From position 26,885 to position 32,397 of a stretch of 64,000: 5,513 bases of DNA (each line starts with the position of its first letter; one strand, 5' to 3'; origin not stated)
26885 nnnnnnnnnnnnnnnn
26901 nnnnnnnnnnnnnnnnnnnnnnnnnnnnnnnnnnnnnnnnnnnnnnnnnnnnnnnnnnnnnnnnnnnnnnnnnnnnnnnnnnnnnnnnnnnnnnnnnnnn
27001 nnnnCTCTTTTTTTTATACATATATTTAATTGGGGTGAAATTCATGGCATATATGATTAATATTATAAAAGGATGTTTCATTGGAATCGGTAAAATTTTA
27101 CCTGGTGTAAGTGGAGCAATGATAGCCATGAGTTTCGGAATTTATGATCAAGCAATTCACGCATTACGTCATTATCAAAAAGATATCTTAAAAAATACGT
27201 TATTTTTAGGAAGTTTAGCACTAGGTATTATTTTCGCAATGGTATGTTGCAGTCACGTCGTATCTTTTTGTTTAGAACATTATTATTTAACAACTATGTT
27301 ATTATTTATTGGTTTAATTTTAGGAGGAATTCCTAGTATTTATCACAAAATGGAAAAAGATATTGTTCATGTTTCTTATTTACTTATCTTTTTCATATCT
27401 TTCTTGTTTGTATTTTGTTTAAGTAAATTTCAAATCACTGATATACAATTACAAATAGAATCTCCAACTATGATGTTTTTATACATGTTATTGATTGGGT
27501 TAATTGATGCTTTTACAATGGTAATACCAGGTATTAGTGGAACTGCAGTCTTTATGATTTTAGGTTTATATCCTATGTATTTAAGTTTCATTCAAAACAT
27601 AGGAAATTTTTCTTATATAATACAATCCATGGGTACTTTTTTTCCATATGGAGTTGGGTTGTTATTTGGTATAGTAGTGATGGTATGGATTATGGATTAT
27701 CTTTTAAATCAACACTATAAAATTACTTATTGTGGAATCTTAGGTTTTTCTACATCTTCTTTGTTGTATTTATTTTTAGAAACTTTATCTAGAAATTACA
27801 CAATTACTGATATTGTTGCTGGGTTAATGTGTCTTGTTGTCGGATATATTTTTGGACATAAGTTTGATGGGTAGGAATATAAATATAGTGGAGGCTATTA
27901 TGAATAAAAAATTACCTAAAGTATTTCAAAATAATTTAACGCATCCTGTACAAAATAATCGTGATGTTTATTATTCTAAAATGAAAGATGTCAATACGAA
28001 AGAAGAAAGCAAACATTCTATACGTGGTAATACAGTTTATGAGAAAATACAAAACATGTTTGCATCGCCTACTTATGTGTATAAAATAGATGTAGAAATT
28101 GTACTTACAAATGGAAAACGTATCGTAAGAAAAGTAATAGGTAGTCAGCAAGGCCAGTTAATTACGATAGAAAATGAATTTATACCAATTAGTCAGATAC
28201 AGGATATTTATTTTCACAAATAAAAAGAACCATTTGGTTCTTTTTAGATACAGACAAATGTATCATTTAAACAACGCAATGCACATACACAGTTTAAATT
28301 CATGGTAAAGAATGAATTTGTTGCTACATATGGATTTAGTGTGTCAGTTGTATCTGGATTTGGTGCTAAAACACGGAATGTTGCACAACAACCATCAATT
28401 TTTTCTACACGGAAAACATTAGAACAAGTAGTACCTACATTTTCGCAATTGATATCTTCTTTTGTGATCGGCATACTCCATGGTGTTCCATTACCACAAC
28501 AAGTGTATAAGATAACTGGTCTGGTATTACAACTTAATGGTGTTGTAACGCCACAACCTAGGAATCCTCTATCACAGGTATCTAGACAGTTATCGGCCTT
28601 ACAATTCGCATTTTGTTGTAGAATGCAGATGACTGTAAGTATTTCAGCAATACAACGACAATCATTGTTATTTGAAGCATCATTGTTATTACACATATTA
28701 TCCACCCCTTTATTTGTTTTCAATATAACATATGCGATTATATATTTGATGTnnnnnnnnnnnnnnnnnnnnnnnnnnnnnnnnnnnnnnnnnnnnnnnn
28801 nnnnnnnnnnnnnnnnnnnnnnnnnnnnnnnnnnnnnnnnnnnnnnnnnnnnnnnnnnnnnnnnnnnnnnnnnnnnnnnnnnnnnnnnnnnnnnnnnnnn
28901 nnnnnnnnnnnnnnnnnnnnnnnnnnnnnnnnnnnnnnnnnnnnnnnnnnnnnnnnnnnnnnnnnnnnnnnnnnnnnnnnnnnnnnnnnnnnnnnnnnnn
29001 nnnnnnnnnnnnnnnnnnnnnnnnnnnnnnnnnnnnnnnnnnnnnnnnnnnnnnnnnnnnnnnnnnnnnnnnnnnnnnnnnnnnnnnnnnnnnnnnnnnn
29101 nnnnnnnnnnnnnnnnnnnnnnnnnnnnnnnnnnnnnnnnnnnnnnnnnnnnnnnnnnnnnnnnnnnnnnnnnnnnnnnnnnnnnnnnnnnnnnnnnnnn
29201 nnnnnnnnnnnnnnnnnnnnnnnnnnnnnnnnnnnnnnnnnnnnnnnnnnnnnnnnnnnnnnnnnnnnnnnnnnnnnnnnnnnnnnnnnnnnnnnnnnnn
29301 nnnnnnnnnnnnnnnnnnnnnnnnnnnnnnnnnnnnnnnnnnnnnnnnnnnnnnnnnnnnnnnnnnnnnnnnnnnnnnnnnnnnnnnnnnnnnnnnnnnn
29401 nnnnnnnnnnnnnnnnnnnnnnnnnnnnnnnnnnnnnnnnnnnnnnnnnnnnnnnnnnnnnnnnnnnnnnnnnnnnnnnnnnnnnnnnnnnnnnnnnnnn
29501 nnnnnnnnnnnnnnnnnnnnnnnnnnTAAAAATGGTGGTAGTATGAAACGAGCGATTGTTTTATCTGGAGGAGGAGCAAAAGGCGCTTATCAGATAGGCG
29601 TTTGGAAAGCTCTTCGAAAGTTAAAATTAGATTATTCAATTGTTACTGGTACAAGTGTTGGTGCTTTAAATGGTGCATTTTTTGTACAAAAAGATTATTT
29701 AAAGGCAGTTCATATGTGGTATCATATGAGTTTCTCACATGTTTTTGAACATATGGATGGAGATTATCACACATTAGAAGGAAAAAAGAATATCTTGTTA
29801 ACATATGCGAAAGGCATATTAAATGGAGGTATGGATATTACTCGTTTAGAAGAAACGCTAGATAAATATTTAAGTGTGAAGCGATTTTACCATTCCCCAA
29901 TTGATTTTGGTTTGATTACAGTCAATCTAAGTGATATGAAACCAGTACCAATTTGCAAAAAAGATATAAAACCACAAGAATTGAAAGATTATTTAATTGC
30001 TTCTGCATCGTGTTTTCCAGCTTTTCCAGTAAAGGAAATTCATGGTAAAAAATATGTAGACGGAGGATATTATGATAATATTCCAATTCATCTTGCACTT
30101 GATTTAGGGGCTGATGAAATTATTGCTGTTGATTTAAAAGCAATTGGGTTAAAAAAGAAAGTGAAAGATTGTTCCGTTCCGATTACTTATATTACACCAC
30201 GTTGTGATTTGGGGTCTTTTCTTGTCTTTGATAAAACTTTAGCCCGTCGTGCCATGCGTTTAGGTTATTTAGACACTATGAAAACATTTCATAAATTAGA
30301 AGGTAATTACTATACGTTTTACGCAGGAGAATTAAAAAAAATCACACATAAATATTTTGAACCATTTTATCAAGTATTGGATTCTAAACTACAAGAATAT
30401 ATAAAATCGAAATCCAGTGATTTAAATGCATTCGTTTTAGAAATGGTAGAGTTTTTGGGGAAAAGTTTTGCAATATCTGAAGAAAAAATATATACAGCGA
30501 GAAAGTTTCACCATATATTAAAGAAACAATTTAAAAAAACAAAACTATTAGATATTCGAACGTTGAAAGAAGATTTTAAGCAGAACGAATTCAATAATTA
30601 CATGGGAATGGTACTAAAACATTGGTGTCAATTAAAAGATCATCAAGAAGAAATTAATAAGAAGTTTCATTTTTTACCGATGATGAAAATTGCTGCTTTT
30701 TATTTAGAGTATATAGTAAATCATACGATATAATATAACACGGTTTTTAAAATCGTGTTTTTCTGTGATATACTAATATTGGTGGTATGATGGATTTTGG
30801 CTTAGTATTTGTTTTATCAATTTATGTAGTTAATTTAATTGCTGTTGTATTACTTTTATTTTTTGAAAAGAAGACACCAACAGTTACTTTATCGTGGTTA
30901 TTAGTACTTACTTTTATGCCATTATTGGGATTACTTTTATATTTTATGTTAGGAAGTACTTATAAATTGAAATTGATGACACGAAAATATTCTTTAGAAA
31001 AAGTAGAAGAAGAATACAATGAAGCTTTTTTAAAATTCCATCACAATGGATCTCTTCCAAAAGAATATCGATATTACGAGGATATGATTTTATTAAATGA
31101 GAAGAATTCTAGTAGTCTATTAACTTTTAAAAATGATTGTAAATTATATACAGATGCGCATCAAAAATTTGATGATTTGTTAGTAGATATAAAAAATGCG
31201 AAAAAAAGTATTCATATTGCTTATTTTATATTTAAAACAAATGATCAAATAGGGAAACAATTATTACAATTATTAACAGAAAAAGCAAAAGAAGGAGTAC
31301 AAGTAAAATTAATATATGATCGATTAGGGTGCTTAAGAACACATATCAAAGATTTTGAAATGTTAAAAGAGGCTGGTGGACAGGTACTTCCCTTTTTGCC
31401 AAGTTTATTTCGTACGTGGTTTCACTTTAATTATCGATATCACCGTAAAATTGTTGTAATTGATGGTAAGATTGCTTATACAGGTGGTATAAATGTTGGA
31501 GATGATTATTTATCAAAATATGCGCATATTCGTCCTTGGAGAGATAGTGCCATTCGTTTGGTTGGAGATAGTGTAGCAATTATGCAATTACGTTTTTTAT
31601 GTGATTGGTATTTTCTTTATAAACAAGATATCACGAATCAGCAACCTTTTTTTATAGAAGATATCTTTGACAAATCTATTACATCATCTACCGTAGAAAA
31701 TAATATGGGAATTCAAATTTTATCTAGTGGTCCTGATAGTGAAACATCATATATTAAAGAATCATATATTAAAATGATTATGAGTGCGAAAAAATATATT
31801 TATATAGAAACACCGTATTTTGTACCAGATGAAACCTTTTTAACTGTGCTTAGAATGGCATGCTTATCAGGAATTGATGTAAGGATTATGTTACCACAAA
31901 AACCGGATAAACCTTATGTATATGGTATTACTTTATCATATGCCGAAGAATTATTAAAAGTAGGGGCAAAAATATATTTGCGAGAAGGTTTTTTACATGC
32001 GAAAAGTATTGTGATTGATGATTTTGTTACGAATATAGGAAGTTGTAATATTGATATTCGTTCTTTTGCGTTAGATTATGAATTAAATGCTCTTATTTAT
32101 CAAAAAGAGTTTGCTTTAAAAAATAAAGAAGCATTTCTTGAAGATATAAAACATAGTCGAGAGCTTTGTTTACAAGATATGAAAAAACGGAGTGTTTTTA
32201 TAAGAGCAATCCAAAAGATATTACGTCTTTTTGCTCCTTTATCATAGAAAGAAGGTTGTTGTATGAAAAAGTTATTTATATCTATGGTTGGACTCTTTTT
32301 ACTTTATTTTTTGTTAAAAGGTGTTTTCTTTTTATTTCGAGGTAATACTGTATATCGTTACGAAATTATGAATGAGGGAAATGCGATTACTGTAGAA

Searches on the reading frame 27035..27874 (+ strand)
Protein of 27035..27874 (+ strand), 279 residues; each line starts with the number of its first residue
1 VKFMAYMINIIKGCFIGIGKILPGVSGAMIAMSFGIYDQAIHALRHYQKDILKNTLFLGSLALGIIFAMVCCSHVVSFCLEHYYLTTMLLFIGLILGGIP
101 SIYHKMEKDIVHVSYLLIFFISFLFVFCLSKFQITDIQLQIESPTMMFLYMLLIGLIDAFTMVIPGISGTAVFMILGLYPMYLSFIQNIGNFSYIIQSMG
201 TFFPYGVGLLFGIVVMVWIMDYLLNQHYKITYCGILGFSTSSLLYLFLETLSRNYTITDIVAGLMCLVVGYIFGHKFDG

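Call 91: search_protein_families(library=pfam, proteins=[window:27035-27874:+], max_evalue=0.001)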
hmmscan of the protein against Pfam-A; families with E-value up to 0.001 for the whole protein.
window:27035-27874:+ (279 aa): 1 family
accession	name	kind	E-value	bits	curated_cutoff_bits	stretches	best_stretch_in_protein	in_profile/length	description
PF04018.18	VCA0040-like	-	6.9e-32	111.4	26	1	16-247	1-229/246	Undecaprenyl phosphate translocase-like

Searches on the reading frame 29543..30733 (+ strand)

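Call 89: search_protein_families(library=pfam, proteins=[window:29543-30733:+], max_evalue=0.00001)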
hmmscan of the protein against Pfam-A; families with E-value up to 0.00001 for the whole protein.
window:29543-30733:+ (396 aa): 1 family
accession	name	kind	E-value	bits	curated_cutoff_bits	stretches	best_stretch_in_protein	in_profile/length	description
PF01734.28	Patatin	-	5.6e-28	98.9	27.7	1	5-186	1-191/191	Patatin-like phospholipase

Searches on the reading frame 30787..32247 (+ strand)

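Call 89: search_protein_families(library=pfam, proteins=[window:30787-32247:+], max_evalue=0.00001)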
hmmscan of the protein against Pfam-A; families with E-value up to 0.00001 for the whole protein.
window:30787-32247:+ (486 aa): 3 families
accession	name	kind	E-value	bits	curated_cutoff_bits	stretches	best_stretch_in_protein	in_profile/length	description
PF13091.12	PLDc_2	-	3.3e-42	143.9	27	2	327-452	1-130/132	PLD-like domain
PF00614.28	PLDc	-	1e-11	44.7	21.9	1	215-241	2-28/28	Phospholipase D Active site motif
PF13396.11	PLDc_N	-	1.6e-08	34.8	23.3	1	14-56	1-41/42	Phospholipase_D-nuclease N-terminal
